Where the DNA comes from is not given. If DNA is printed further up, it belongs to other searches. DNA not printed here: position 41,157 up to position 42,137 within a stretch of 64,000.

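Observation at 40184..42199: Stand-alone two-gene module: short HipA-family kinase plus a HipS-like/HIRAN fusion protein in an AT-rich islet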

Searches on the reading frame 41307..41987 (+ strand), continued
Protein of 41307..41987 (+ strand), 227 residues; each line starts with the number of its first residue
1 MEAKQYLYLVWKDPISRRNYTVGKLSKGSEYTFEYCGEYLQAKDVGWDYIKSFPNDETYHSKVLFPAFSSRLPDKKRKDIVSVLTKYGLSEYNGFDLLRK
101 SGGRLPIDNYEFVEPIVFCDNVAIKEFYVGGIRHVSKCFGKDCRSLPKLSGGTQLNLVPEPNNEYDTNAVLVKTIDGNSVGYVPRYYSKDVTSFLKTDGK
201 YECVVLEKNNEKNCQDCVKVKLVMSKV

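Call 46: search_solved_structures(query=A2, max_evalue=0.1, show_alignments=4)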
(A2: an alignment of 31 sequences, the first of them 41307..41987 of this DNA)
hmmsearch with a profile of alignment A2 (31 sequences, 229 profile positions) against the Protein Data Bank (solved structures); distinct sequences matched with E-value up to 0.1: 9.
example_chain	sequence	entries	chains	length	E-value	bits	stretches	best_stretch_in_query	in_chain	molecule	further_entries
3k2y_A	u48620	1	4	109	2.1e-09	40.3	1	145-219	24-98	uncharacterized protein lp_0118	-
2mzn_A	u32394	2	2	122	0.0019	20.9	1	149-195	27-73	Helicase-like transcription factor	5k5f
4xzf_A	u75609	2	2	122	0.0019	20.9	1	149-195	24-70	Helicase-like transcription factor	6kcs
5bnh_A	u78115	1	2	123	0.0019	20.9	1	149-195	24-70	Helicase-like transcription factor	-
4s0n_A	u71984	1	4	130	0.0022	20.7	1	149-195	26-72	Helicase-like transcription factor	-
4xzg_A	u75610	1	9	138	0.0024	20.5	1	149-195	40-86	Helicase-like transcription factor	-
5xnk_A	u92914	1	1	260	0.048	16.3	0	78-123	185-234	McyF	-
5wxx_A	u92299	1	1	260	0.048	16.3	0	78-123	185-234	McyF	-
5wxy_A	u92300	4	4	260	0.049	16.2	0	78-123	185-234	McyF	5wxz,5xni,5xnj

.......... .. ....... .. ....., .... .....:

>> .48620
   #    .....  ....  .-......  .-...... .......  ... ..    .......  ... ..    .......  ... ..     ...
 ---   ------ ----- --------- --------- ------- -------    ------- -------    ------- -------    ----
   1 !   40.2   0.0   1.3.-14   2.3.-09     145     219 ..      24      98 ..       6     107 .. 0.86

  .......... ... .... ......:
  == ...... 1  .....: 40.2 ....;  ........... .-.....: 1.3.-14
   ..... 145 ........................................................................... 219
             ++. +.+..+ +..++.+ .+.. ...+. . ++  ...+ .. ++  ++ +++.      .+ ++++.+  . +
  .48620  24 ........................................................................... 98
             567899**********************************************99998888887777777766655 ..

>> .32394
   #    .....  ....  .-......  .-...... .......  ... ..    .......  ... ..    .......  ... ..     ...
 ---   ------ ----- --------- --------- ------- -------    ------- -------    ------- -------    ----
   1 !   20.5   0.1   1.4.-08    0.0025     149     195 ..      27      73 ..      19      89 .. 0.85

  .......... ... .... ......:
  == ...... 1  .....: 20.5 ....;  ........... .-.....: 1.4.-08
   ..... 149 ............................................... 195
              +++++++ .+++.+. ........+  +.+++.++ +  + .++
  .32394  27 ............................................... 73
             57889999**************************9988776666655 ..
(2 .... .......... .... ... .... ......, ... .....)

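Call 51: search_protein_families(library=pfam, alignment_id=A4, max_evalue=0.0001)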
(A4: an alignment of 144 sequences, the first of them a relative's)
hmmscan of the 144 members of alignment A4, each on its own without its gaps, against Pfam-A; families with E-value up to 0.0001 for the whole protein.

A. member 1, L010:111-518:- (136 aa): 0 families

B. families by the number of members that match (of 144 scanned): 130 families (the first 25 are shown)
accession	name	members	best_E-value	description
PF02604.26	PhdYeFM_antitox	8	4.4e-08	Antitoxin Phd_YefM, type II toxin-antitoxin system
PF01381.28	HTH_3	7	5.2e-17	Helix-turn-helix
PF12844.13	HTH_19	7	2.7e-15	Helix-turn-helix domain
PF13560.12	HTH_31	7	2.9e-10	Helix-turn-helix domain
PF13443.12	HTH_26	7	3.9e-09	Cro/C1-type HTH DNA-binding domain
PF00270.35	DEAD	5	5.1e-31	DEAD/DEAH box helicase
PF00271.37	Helicase_C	5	1.7e-20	Helicase conserved C-terminal domain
PF04851.21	ResIII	5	6.3e-15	Type III restriction enzyme, res subunit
PF07670.19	Gate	4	3.9e-11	Nucleoside recognition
PF13304.12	AAA_21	3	7e-35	AAA domain, putative AbiEii toxin, Type IV TA system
PF17757.6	UvrB_inter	3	5.9e-34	UvrB interaction domain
PF12344.14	UvrB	3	4.2e-24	Ultra-violet resistance protein B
PF02151.25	UVR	3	1.6e-08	UvrB/uvrC motif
PF07690.21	MFS_1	2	6.2e-36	Major Facilitator Superfamily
PF00239.26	Resolvase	2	2.4e-33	Resolvase, N terminal domain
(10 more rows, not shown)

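Call 52: search_protein_families(library=padloc, alignment_id=A4, max_evalue=1e-10)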
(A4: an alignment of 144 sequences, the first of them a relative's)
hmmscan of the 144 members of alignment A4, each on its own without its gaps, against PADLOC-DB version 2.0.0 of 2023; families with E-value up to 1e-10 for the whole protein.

A. member 1, L010:111-518:- (136 aa): 0 families

B. families by the number of members that match (of 144 scanned): 77 families (the first 25 are shown)
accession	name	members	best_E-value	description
PDLC02926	HTH_VI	3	1.3e-14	-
PDLC02707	PbeA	3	7.4e-12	PbeA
PDLC01766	Cas3c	2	8.9e-220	-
PDLC02980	AriA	2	3e-34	-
PDLC01765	Cas3c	1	1.4e-232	-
PDLC01759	Cas3b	1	1.6e-114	-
PDLC02082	Cas3b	1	4.2e-106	-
PDLC02335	AbiLi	1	1.6e-87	AbiLi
PDLC01763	Cas3b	1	4e-82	-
PDLC04226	HEC-02B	1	9.2e-74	-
PDLC01758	Cas3b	1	1.6e-72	-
PDLC04213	HEC-02A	1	5.1e-71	-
PDLC01710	Cas3a1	1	7.1e-63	Cas3_1_CAS-I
PDLC01764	Cas3b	1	1.1e-55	-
PDLC04339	PDC-M03A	1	4.2e-49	-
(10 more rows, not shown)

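Call 53: search_dna_similar(query=window:41307-41987:+, collection=phages, mode=protein, max_evalue=0.001, max_rows=15)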
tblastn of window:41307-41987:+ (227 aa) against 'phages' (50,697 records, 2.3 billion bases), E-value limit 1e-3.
Records with a match: 19; places in all: 19; records where one place covers at least 80% of the query: 5.
Best place of each record, by identity: <60% 19.
By first word of the organism name: Pseudomonas 7; Vibrio 4; Bacillus 2; Xanthomonas 2; Clostridioides 1; Yersinia 1; Escherichia 1; Variovorax 1.
By host as written in the record: Pseudomonas aeruginosa PA14 4; Bacillus megaterium str. ATCC 43725 2; Xanthomonas translucens pv. translucens (DSM 18974) 2; Pseudomonas sp. PA14 2; Clostridioides difficile CD500-12 1; Vibrio cyclitrophicus 10N.286.55.A12 1; Vibrio cyclitrophicus 10N.222.46.E12 1; Vibrio cyclitrophicus 10N.222.46.F12 1; and 5 more.
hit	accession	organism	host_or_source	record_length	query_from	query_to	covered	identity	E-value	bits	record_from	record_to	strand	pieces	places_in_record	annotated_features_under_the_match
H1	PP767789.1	Clostridioides phage phiCDKH02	Clostridioides difficile CD500-12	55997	3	222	97%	45.0%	3e-56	197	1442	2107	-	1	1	HIRAN domain-containing protein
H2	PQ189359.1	Vibrio phage 10N.286.55.A12_PE001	Vibrio cyclitrophicus 10N.286.55.A12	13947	7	196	84%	29.8%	5e-15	79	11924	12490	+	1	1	hypothetical protein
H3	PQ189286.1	Vibrio phage 10N.222.46.E12_PE001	Vibrio cyclitrophicus 10N.222.46.E12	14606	7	196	84%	29.3%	6e-14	76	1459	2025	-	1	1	hypothetical protein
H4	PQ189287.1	Vibrio phage 10N.222.46.F12_PE001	Vibrio cyclitrophicus 10N.222.46.F12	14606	7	196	84%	29.3%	6e-14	76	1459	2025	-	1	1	hypothetical protein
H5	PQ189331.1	Vibrio phage 10N.286.45.B12_PE002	Vibrio cyclitrophicus 10N.286.45.B12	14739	7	196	84%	29.3%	6e-14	76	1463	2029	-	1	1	hypothetical protein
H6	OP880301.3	Yersinia phage GMG73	Yersinia pestis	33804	7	183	78%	28.1%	2e-9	63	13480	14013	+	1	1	record has no annotation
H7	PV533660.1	Escherichia phage 899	Escherichia coli U899 (uropathogenic ...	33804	7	183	78%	28.1%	2e-9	63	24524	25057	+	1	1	hypothetical protein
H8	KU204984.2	Pseudomonas phage AAT-1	Pseudomonas aeruginosa PA14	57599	106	203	43%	31.6%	4e-4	47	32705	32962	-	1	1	hypothetical protein (x2)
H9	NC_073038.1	Pseudomonas phage AAT-1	Pseudomonas aeruginosa PA14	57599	106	203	43%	31.6%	4e-4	47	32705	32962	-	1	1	hypothetical protein (x2)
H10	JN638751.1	Bacillus phage G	Bacillus megaterium str. ATCC 43725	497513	134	226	41%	27.6%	3e-4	47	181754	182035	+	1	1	253: gp253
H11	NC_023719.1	Bacillus phage G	Bacillus megaterium str. ATCC 43725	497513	134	226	41%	27.6%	3e-4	47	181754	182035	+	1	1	253: gp253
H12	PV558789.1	Variovorax phage V45iii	Variovorax sp. SCN45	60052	148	205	26%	43.1%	2e-4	48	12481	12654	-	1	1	record has no annotation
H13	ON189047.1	Xanthomonas phage Mallos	Xanthomonas translucens pv. translucens ...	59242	144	198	24%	43.6%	1e-4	49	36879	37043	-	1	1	putative nucleic acid binding protein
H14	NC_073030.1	Xanthomonas phage Mallos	Xanthomonas translucens pv. translucens ...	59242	144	198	24%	43.6%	1e-4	49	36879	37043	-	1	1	putative nucleic acid binding protein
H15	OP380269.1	Pseudomonas phage phiH1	Pseudomonas aeruginosa PA14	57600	148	195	21%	47.9%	4e-4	47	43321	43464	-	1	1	helicase-like transcription factor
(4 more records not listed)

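Call 54: search_dna_similar(query=window:41307-41987:+, collection=plasmids, mode=protein, max_evalue=0.001, max_rows=20)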
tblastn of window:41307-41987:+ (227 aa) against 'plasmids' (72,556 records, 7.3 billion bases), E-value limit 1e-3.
Records with a match: 7; places in all: 7; records where one place covers at least 80% of the query: 6.
Best place of each record, by identity: <60% 7.
By first word of the organism name: Mycolicibacterium 2; Nostoc 1; Oscillatoria 1; Rhodococcus 1; Nocardiopsis 1; Niallia 1.
By predicted mobility (MOB-suite, as given by PLSDB): non-mobilizable 4; mobilizable 2; conjugative 1.
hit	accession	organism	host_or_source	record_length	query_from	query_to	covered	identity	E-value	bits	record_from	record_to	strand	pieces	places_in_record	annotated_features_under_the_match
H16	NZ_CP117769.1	Nostoc sp. UHCC 0926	whole organism,lichen surface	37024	1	210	93%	29.6%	4e-16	84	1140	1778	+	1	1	HIRAN domain-containing protein | HipA-like protein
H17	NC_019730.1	Oscillatoria nigro-viridis PCC 7112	-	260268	7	211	90%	30.3%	5e-17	86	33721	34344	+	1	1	HIRAN domain-containing protein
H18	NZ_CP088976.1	Rhodococcus pyridinivorans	pure culture,soil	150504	1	205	90%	29.2%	1e-14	79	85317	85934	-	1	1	HIRAN domain-containing protein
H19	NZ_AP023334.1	Mycolicibacterium sp. TY66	-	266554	7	191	81%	28.5%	2e-10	67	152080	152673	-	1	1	hypothetical protein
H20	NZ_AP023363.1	Mycolicibacterium sp. TY81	-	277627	7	191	81%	28.5%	2e-10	67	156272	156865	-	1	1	hypothetical protein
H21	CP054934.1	Nocardiopsis flavescens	Single Cell,marine sediment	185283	7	191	81%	26.0%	2e-10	67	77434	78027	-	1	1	hypothetical protein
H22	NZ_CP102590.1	Niallia taxi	-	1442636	7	110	46%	36.6%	3e-4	69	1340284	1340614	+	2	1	none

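Call 55: get_annotated_region(hit=H1, flank=4000)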
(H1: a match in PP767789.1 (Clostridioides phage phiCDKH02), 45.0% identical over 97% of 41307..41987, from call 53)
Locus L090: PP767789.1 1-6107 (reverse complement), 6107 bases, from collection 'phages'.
description: Clostridioides phage phiCDKH02, complete genome.
organism: Clostridioides phage phiCDKH02 (NCBI taxid 3145026)
taxonomy: Viruses
host: Clostridioides difficile CD500-12; source: clinical sample; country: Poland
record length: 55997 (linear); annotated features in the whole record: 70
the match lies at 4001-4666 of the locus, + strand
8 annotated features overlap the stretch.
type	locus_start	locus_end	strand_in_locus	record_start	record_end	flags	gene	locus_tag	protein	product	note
CDS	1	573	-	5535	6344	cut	-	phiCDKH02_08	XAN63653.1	antirepressor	-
CDS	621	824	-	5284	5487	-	-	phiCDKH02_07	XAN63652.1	helix-turn-helix domain-containing protein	-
CDS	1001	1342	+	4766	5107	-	-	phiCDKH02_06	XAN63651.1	XRE family transcriptional regulator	-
CDS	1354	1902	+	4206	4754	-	-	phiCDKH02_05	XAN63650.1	helix-turn-helix transcriptional regulator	-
CDS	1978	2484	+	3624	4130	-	-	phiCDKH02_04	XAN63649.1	ImmA/IrrE family metallo-endopeptidase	-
CDS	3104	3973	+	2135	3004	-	-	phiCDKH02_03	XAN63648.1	HipA domain-containing protein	-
CDS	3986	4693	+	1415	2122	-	-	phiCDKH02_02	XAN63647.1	HIRAN domain-containing protein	-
CDS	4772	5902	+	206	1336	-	-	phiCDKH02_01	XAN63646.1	site-specific integrase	-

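Call 56: get_annotated_region(hit=H7, flank=4000)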
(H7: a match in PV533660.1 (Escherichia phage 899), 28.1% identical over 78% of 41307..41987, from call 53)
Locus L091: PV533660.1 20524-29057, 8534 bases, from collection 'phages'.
description: Escherichia phage 899, complete genome.
organism: Escherichia phage 899 (NCBI taxid 3416835)
taxonomy: Viruses
host: Escherichia coli U899 (uropathogenic UPEC); source: human; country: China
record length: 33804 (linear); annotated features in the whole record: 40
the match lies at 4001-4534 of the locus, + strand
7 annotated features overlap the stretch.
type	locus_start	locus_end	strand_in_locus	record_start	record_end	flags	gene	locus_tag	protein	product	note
CDS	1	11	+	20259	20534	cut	-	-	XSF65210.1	replication initiation protein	-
CDS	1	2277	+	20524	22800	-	-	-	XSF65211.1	replication endonuclease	-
CDS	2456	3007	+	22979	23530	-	-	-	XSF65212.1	3'-5' exoribonuclease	-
CDS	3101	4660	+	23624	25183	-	-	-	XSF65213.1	hypothetical protein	-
CDS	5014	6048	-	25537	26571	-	-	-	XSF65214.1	portal protein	-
CDS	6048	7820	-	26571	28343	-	-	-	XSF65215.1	terminase large subunit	-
CDS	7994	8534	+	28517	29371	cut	-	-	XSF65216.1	head maturation protease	-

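Call 57: get_annotated_region(hit=H2, flank=3500)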
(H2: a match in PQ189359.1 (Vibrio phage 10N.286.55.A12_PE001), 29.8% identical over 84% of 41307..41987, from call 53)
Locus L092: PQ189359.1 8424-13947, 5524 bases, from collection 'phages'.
description: Vibrio phage 10N.286.55.A12_PE001, complete genome.
organism: Vibrio phage 10N.286.55.A12_PE001 (NCBI taxid 3385339)
taxonomy: Viruses; Varidnaviria; Bamfordvirae; Preplasmiviricota; Tectiliviricetes; Vinavirales
host: Vibrio cyclitrophicus 10N.286.55.A12; source: seawater; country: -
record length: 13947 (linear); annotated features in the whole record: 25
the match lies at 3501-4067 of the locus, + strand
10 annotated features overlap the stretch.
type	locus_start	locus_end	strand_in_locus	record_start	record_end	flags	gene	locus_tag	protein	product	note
CDS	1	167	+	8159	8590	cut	-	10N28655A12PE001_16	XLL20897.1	hypothetical protein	-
CDS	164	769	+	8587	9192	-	-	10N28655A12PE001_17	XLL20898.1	hypothetical protein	-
CDS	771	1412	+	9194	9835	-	-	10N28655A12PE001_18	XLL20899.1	hypothetical protein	-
CDS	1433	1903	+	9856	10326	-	-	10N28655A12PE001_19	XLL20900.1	hypothetical protein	EXLYS_BPT7_Peptidoglycan_transglycosylase_gp16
CDS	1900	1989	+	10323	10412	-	-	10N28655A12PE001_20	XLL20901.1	hypothetical protein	-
CDS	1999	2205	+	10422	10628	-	-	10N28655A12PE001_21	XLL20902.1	hypothetical protein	-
CDS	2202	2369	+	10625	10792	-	-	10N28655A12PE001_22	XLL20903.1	hypothetical protein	-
CDS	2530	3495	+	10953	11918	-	-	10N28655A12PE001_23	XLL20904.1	hypothetical protein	HipA-like_C-terminal_domain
CDS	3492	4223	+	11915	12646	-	-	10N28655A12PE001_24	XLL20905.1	hypothetical protein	HIRAN_domain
CDS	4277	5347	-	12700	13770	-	-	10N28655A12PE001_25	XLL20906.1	hypothetical protein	Y1572_HAEIN_Putative_integrase/recombinase_HI_1572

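Call 61: search_protein_families(library=pfam, proteins=[L091:3101-4657:+, L091:2456-3004:+, L092:2530-3492:+, L092:3492-4220:+, L090:3104-3970:+, L090:3986-4690:+, L017:8778-9062:+, L064:5067-5363:+], max_evalue=0.01)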
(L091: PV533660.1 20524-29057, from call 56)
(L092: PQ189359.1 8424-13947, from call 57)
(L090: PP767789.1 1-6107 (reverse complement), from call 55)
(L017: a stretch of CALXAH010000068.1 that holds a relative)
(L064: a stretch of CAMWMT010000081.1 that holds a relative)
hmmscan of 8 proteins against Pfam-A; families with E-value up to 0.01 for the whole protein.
L091:3101-4657:+ (519 aa): 3 families
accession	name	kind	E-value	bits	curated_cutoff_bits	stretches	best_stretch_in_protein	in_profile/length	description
PF08797.16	HIRAN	-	1.3e-10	41.4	24.7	1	425-497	2-73/96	HIRAN domain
PF13657.11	Couple_hipA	-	7.3e-06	26.9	22.5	1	315-409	9-94/99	HipA N-terminal domain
PF07804.18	HipA_C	-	6.6e-05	23.1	30.5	1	17-176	22-160/213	HipA-like C-terminal domain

L091:2456-3004:+ (183 aa): 1 family
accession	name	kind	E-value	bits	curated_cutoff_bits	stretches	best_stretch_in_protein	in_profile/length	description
PF16473.11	Rv2179c-like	-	6.8e-57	192.4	27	1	2-177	1-176/177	3'-5' exoribonuclease Rv2179c-like domain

L092:2530-3492:+ (321 aa): 2 families
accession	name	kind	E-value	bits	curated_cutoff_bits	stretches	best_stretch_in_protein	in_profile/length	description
PF07804.18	HipA_C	-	6.8e-09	36.1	30.5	1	21-210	5-170/213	HipA-like C-terminal domain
PF20613.4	HipA_2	-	0.00042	20.1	27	0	163-229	112-181/240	HipA-like kinase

L092:3492-4220:+ (243 aa): 1 family
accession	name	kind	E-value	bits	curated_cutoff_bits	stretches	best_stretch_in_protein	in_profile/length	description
PF08797.16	HIRAN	-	8.8e-08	32.3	24.7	1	123-223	3-94/96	HIRAN domain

L090:3104-3970:+ (289 aa): 3 families
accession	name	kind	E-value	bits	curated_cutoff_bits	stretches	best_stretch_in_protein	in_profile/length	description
PF07804.18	HipA_C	-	3.2e-14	53.5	30.5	1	19-180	5-165/213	HipA-like C-terminal domain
PF06702.18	Fam20C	-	1.4e-05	25.3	26.8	1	98-180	52-133/218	Golgi casein kinase, C-terminal, Fam20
PF00454.33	PI3_PI4_kinase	-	0.0033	17.8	27.1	1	136-160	133-157/241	Phosphatidylinositol 3- and 4-kinase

L090:3986-4690:+ (235 aa): 3 families
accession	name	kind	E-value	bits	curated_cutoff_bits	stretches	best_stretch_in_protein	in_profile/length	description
PF08797.16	HIRAN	-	2.2e-12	47.1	24.7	1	132-223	6-91/96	HIRAN domain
PF23728.1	Tubby_C_like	-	5.1e-06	27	24.4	1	166-225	6-64/172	Tubby C-terminal like domain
PF13657.11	Couple_hipA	-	0.0014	19.5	22.5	1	25-109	10-92/99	HipA N-terminal domain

L017:8778-9062:+ (95 aa): 0 families

L064:5067-5363:+ (99 aa): 8 families
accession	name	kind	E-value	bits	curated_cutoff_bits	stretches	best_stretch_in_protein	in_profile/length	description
PF01381.28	HTH_3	-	2.3e-14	53.6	23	1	8-59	1-52/55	Helix-turn-helix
PF12844.13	HTH_19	-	1.3e-09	38.3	30.2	1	7-55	3-51/64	Helix-turn-helix domain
PF13560.12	HTH_31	-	3.4e-07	30.9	27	1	7-53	5-52/64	Helix-turn-helix domain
PF13443.12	HTH_26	-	2.5e-05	24.9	22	1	7-66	1-61/63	Cro/C1-type HTH DNA-binding domain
PF13545.12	HTH_Crp_2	-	0.0013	19.1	27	1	13-35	19-41/70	Crp-like helix-turn-helix domain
PF13413.12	HTH_25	-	0.0026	18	24.6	1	9-42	3-36/62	Helix-turn-helix domain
PF07022.19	Phage_CI_repr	-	0.0057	17.4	22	1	18-63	14-58/65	Bacteriophage CI repressor helix-turn-helix domain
PF15731.11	MqsA_antitoxin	-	0.0094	16.5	30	0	7-47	73-113/131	Antitoxin component of bacterial toxin-antitoxin system, MqsA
